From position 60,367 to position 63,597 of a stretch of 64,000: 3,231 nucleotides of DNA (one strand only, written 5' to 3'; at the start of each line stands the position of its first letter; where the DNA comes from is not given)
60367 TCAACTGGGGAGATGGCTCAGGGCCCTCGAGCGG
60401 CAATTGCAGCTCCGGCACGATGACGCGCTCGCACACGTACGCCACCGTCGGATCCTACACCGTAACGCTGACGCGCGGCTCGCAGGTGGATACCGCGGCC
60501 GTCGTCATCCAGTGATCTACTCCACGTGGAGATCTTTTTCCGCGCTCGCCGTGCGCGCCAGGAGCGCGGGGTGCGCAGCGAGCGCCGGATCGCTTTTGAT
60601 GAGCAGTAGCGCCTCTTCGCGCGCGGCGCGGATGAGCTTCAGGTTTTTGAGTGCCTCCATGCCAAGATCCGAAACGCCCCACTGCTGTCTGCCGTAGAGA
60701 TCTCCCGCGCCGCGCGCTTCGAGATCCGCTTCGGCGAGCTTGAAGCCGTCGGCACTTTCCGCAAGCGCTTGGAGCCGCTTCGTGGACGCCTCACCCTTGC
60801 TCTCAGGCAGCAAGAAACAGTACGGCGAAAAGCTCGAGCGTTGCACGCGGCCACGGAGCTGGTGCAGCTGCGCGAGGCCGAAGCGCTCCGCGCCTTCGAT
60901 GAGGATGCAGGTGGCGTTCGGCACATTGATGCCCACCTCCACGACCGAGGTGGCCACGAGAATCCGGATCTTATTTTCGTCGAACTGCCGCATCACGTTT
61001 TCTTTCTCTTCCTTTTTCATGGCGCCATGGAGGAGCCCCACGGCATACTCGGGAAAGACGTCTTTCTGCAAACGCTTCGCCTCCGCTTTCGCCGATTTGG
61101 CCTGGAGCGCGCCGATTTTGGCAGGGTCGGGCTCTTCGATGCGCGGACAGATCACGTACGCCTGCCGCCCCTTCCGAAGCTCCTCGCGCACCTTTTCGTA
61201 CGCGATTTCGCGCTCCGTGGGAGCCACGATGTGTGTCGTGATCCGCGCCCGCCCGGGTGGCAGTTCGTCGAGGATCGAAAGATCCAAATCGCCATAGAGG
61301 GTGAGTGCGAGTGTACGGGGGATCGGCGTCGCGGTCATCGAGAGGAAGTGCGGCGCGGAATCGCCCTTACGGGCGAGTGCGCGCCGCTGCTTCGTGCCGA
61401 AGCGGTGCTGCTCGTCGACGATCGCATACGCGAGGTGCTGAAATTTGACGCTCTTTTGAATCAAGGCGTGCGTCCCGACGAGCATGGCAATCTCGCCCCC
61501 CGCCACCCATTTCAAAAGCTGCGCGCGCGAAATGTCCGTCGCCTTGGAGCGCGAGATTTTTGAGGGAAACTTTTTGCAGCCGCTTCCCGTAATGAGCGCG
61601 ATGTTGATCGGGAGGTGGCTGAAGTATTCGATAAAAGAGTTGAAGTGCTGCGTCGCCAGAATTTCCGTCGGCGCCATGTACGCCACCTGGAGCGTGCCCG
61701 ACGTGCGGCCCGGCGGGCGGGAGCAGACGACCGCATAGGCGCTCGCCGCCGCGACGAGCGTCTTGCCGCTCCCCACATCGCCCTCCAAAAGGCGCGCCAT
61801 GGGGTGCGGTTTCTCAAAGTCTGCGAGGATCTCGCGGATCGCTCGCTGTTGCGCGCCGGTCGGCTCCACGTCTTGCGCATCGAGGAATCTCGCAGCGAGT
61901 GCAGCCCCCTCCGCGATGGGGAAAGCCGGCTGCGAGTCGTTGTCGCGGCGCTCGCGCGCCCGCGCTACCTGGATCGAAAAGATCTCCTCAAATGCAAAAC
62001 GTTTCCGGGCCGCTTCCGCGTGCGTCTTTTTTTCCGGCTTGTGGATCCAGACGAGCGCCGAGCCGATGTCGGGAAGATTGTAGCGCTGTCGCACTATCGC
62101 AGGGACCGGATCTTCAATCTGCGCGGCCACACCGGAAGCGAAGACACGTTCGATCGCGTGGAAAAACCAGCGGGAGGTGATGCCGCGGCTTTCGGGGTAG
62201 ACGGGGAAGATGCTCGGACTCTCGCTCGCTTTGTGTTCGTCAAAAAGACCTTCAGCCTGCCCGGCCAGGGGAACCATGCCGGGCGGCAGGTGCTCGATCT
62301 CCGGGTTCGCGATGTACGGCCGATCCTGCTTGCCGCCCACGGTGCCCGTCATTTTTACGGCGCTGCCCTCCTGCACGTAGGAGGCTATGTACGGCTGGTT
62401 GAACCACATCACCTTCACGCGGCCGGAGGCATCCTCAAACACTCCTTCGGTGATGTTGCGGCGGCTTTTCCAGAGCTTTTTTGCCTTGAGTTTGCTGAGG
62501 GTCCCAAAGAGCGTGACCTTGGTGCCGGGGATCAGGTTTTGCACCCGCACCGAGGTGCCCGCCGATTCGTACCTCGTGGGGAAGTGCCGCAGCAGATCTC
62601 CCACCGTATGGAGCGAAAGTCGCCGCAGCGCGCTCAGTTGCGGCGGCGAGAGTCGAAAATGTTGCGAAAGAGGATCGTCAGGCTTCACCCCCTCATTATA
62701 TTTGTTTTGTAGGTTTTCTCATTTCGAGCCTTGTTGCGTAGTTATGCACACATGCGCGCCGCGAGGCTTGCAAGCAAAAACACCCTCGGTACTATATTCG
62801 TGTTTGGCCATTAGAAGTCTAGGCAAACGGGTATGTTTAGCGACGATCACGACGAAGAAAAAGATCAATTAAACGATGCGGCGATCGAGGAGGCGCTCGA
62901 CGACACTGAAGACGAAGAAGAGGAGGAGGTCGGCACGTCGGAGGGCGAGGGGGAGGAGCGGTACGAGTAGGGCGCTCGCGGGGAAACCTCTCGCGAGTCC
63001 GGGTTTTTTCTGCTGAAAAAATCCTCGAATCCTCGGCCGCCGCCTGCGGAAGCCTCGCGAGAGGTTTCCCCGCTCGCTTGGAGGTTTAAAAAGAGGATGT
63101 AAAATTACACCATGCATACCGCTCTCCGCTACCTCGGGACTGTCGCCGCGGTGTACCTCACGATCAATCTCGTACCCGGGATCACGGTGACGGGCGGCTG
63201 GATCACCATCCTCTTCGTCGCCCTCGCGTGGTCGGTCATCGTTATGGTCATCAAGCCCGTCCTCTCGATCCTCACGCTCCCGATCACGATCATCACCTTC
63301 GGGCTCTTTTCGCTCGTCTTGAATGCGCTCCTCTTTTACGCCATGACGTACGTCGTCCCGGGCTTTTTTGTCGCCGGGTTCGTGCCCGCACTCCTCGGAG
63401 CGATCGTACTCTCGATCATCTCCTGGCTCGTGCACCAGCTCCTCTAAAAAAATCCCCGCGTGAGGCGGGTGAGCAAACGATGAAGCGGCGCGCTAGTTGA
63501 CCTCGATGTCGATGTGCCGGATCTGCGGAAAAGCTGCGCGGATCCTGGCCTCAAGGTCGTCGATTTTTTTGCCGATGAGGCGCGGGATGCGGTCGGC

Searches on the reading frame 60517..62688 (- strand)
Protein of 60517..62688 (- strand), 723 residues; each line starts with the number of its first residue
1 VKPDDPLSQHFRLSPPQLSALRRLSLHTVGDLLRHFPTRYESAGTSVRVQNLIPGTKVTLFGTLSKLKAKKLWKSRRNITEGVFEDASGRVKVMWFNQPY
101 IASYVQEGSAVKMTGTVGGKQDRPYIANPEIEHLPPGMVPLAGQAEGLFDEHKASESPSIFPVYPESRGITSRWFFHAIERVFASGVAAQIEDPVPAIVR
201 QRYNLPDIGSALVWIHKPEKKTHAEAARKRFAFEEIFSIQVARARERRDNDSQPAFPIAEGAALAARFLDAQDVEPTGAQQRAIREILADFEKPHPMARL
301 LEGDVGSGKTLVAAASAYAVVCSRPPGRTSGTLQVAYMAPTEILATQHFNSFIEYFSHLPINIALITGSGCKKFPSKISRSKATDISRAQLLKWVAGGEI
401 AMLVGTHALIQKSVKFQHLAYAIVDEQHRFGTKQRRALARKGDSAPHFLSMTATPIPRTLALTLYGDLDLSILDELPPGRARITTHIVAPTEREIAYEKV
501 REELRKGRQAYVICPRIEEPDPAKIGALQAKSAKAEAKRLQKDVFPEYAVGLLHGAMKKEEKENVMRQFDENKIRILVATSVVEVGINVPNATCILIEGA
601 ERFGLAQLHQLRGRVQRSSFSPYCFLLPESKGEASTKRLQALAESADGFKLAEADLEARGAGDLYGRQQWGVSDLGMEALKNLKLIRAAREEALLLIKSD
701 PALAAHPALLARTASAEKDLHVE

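Call 49: search_protein_families(library=pfam, proteins=[window:60517-62688:-])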
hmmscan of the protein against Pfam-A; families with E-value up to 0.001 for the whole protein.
window:60517-62688:- (723 aa): 7 families
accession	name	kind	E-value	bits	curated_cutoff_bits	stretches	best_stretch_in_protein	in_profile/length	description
PF00270.35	DEAD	-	8.7e-20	71.6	26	1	279-460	3-164/167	DEAD/DEAH box helicase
PF00271.37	Helicase_C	-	2.7e-18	66.6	23.5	1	498-618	4-109/110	Helicase conserved C-terminal domain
PF17191.10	RecG_wedge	-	2.4e-16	60.2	23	1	20-134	15-128/162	RecG wedge domain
PF04851.21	ResIII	-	8.2e-11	42.5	22.5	1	275-455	3-162/164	Type III restriction enzyme, res subunit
PF19833.4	RecG_dom3_C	-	5.4e-09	36.4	26.8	1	646-704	2-62/87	ATP-dependent DNA helicase RecG, domain 3, C-terminal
PF01336.31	tRNA_anti-codon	-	7.6e-07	29.4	27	1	58-133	1-74/75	OB-fold nucleic acid binding domain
PF22590.2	Cas3-like_C_2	-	0.00014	22.5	27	1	533-618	15-104/106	CRISPR-associated nuclease/helicase Cas3, C-terminal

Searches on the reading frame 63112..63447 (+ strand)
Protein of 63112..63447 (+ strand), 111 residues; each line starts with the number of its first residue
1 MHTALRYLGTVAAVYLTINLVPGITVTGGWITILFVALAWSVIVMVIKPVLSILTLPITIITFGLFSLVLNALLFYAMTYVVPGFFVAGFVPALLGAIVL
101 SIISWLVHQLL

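Call 56: find_encoding_contigs(protein=window:63112-63447:+, flank=10000, max_places=4)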
Protein window:63112-63447:+ (111 aa): 2 contigs read that carry it; 2 places shown.
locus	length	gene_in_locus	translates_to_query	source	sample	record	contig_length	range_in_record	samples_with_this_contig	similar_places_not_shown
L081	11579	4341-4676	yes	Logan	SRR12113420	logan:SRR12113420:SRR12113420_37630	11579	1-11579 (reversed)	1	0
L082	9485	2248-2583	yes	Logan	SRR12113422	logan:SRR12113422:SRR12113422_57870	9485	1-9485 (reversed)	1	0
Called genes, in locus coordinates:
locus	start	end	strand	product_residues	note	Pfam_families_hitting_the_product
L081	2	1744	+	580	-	?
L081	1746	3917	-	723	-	PF17191:RecG_wedge, PF01336:tRNA_anti-codon (weak), PF00270:DEAD, PF04851:ResIII, PF00271:Helicase_C, PF19833:RecG_dom3_C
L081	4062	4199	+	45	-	-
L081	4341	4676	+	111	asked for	PF04020:Phage_holin_4_2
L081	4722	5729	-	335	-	PF01545:Cation_efflux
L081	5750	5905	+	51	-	-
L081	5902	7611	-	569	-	PF01420:Methylase_S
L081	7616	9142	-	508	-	PF12161:HsdM_N, PF02384:N6_Mtase, PF01170:UPF0020, PF07669:Eco57I (weak)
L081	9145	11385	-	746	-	PF13588:HSDR_N_2 (weak), PF04313:HSDR_N (weak), PF00270:DEAD, PF04851:ResIII, PF18766:SWI2_SNF2, PF00271:Helicase_C (weak), PF08463:EcoEI_R_C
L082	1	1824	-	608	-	?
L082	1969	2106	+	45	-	-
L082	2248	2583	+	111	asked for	PF04020:Phage_holin_4_2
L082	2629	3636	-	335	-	PF01545:Cation_efflux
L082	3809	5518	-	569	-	PF01420:Methylase_S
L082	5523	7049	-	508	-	PF12161:HsdM_N, PF02384:N6_Mtase, PF01170:UPF0020, PF07669:Eco57I (weak)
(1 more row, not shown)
